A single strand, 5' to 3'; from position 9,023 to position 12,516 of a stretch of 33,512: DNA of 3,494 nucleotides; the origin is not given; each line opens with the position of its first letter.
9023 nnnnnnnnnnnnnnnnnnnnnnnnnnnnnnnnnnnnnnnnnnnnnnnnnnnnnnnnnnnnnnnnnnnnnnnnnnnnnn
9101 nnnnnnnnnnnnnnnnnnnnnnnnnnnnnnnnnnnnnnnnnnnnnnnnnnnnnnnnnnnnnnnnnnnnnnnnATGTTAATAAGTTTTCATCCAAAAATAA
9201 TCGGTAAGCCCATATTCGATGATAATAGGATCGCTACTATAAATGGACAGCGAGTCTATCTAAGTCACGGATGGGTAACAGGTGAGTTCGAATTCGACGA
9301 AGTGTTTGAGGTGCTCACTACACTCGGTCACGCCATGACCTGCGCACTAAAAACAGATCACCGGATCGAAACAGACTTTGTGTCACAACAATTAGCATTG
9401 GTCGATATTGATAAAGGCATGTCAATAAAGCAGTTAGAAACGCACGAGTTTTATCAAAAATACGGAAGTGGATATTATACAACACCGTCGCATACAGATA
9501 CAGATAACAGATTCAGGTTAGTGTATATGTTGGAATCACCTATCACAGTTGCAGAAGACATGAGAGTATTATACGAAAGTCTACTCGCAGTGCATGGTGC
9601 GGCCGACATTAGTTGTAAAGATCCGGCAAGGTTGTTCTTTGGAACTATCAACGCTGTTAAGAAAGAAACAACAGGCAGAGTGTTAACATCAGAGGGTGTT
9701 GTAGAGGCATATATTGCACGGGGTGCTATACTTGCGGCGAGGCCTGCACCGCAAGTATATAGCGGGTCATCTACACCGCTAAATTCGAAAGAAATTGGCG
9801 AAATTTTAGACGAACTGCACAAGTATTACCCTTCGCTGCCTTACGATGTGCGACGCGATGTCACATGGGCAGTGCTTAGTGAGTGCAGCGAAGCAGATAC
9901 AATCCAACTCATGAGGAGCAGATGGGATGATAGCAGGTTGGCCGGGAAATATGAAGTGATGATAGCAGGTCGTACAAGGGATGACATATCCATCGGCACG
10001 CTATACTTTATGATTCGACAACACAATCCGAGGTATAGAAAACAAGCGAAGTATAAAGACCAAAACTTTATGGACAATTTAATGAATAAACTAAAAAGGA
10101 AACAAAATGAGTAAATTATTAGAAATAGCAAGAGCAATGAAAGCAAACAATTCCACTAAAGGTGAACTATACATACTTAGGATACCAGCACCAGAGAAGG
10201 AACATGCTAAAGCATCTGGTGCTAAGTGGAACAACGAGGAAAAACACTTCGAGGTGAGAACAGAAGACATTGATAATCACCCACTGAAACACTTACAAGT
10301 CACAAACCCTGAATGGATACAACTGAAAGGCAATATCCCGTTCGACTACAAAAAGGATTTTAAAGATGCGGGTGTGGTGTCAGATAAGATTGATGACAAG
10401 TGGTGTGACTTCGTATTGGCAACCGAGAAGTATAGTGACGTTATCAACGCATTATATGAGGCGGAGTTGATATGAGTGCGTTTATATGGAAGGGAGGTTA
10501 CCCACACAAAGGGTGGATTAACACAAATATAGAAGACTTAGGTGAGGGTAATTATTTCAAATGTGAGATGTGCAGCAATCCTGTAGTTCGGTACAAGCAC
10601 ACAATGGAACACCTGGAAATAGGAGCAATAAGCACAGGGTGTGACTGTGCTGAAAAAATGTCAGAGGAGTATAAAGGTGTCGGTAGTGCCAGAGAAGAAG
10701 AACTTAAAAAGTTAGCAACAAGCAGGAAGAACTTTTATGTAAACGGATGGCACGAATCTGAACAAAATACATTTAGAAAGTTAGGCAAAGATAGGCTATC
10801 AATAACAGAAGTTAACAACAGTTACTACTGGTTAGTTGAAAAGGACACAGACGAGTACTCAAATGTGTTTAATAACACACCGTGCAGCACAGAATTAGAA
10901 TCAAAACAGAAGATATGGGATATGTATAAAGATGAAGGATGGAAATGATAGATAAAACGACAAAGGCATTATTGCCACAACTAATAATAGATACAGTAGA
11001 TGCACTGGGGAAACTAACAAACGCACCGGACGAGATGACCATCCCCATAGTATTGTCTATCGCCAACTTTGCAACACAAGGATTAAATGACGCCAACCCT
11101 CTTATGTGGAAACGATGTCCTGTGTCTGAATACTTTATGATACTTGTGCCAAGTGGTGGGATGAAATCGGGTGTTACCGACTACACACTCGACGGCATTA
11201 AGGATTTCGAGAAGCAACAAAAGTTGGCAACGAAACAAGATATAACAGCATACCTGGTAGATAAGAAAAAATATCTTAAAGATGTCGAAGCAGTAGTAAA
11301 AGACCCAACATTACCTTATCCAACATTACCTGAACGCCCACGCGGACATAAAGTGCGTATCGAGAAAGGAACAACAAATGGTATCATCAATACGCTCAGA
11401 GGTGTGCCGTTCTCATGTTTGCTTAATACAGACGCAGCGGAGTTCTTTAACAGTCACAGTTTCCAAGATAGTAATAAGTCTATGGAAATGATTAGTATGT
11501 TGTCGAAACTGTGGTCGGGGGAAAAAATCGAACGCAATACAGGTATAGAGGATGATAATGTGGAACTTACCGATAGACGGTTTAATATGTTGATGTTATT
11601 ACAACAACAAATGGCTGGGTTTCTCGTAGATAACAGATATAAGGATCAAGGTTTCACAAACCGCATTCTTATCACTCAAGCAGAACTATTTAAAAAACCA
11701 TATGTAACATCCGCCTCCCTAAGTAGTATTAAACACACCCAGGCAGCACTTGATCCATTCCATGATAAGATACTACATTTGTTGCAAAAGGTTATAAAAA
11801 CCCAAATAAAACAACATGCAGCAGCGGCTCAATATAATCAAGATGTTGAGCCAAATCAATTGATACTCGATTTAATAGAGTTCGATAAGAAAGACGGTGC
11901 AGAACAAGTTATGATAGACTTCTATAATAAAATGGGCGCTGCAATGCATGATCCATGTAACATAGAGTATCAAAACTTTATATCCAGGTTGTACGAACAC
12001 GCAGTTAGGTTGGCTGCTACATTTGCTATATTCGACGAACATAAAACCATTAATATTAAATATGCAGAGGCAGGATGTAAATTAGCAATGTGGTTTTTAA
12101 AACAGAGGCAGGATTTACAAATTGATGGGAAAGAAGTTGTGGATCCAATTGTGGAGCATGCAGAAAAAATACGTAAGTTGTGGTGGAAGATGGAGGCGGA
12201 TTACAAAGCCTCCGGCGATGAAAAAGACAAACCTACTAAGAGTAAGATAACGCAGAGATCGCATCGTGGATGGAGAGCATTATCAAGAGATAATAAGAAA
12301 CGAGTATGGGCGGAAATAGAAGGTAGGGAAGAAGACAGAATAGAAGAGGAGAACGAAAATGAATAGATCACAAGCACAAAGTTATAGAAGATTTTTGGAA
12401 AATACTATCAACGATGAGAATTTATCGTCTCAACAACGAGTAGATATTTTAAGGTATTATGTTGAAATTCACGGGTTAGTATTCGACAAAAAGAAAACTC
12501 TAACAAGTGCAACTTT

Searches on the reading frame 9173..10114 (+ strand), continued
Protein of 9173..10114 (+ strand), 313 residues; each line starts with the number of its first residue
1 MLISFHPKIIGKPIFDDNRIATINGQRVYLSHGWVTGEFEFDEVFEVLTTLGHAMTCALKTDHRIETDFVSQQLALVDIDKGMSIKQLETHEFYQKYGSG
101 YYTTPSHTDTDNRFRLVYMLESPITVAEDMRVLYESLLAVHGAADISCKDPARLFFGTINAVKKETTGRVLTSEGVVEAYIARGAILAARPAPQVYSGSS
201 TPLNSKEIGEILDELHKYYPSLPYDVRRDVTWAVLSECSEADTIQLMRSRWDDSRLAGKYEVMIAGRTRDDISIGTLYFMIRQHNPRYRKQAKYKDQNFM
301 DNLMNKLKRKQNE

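Call 89: fold_search(model_id=the predicted structure, library=pdb)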
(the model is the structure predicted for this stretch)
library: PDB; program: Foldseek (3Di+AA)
matches with E <= 10: 341; with E <= 0.001: 1
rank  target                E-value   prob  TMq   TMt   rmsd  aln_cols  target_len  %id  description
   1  6zp9_A                2.2e-05  1.00  0.32  0.50   6.1       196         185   12  Cyanophage S-2L Primase-Polymerase (PrimPol), AEP domain (PP-N190) (released 2021-03-03)
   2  3h20                  7.7e-03  0.82  0.31  0.33  12.4       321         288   11  Crystal structure of primase RepB' (released 2009-04-28)
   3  4z2c_A                9.1e-03  0.23  0.14  0.10  23.1       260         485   12  Quinolone(Moxifloxacin)-DNA cleavage complex of gyrase from S. pneumoniae (released 2016-09-14)
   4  8iqi_F                1.0e-02  0.47  0.21  0.09  17.9       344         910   10  Structure of Full-Length AsfvPrimPol in Complex-Form (released 2023-07-26)
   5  8iqi_B                1.2e-02  0.47  0.21  0.09  17.8       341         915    9  Structure of Full-Length AsfvPrimPol in Complex-Form (released 2023-07-26)
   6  6zqb_JA               3.1e-02  0.15  0.12  0.06  18.8       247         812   12  Cryo-EM structure of the 90S pre-ribosome from Saccharomyces cerevisiae, state B2 (released 2020-09-23)
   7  9n39_B                3.7e-02  0.11  0.12  0.06  23.0       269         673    7  DNA gyrase complexed with uncleaved DNA and Compound 185 to 2.25 A resolution (released 2025-04-09)
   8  8qmb_A                4.2e-02  0.14  0.14  0.07  22.8       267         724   12  Nucleant-assisted 2.0 A resolution structure of the Streptococcus pneumoniae topoisomerase IV-V18mer DNA complex with  (released 2024-10-02)
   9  4bul_C                5.0e-02  0.11  0.12  0.06  23.0       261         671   10  Novel hydroxyl tricyclics (e.g. GSK966587) as potent inhibitors of bacterial type IIA topoisomerases (released 2013-08-07)
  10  8iqh_A                5.6e-02  0.23  0.21  0.10  17.2       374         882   10  Structure of Full-Length AsfvPrimPol in Apo-Form (released 2023-07-26)
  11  8iqh_F                6.3e-02  0.35  0.22  0.08  17.2       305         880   10  Structure of Full-Length AsfvPrimPol in Apo-Form (released 2023-07-26)
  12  6ke6_RL               7.1e-02  0.13  0.13  0.07  17.4       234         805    9  3.4 angstrom cryo-EM structure of yeast 90S small subunit preribosome (released 2020-08-05)
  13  3raf_A                7.1e-02  0.11  0.13  0.10  23.2       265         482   12  Quinazolinedione-DNA cleavage complex of type IV topoisomerase from S. pneumoniae (released 2012-03-28)
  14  4juo_A                7.6e-02  0.09  0.13  0.09  22.6       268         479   12  A low-resolution three-gate structure of topoisomerase IV from Streptococcus pneumoniae in space group H32 (released 2013-08-28)
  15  7jl8_B                8.5e-02  0.30  0.22  0.26   6.4       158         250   13  Human PrimPol extending from the correct primer base C opposite the 8-oxoguanine lesion (released 2021-06-30)
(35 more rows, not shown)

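Call 92: search_dna_similar(query=window:9173-10114:+, collection=phages, mode=protein, max_evalue=0.00001, max_rows=15)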
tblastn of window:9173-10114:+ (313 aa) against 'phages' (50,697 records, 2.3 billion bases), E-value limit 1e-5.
Records with a match: 3; places in all: 4; records where one place covers at least 80% of the query: 0.
Best place of each record, by identity: <60% 3.
By first word of the organism name: Bacillus 2; Staphylococcus 1.
By host as written in the record: Bacillus cereus LH002 2; Staphylococcus pseudintermedius 1.
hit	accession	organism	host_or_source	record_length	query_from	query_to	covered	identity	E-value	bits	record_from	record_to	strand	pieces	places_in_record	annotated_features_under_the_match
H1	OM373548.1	Staphylococcus phage vB_SpsM-DH2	Staphylococcus pseudintermedius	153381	72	178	34%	35.8%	5e-10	66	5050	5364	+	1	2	record has no annotation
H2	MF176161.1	Bacillus phage Deep-Purple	Bacillus cereus LH002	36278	52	157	34%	33.6%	1e-9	65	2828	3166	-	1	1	hypothetical protein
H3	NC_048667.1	Bacillus phage Deep-Purple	Bacillus cereus LH002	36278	52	157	34%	33.6%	1e-9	65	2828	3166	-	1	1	hypothetical protein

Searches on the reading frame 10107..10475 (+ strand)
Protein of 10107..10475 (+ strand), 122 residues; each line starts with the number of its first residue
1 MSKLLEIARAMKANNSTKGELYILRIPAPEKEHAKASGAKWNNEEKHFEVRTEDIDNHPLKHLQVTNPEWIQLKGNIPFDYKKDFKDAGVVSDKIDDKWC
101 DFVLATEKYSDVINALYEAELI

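Call 11: search_protein_families(library=pfam, proteins=[window:10107-10475:+], max_evalue=0.01)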
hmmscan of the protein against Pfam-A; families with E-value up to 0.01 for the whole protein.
window:10107-10475:+ (122 aa): 1 family
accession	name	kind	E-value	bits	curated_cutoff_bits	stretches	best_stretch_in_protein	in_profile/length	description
PF18974.5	DUF5710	-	7.7e-06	26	26.5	1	24-48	4-28/44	Domain of unknown function (DUF5710)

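Call 12: search_protein_families(library=phrogs, proteins=[window:10107-10475:+], max_evalue=0.01)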
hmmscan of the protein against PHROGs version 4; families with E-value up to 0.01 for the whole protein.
window:10107-10475:+ (122 aa): 1 family
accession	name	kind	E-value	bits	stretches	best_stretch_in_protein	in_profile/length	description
phrog_17270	-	unknown function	0.007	17.7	1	40-109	14-80/106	-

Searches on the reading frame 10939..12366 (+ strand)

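Call 11: search_protein_families(library=pfam, proteins=[window:10939-12366:+], max_evalue=0.01)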
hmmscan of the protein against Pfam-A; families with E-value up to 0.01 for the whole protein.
window:10939-12366:+ (475 aa): 1 family
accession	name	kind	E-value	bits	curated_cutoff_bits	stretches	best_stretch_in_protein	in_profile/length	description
PF13148.11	DUF3987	-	3.9e-28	99.1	27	1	29-389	2-357/364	Protein of unknown function (DUF3987)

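Call 12: search_protein_families(library=phrogs, proteins=[window:10939-12366:+], max_evalue=0.01)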
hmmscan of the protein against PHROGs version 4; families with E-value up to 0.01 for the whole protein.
window:10939-12366:+ (475 aa): 1 family
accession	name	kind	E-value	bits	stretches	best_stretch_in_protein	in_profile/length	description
phrog_2373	-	DNA, RNA and nucleotide metabolism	7.9e-14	52.1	1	13-378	63-416/515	DNA helicase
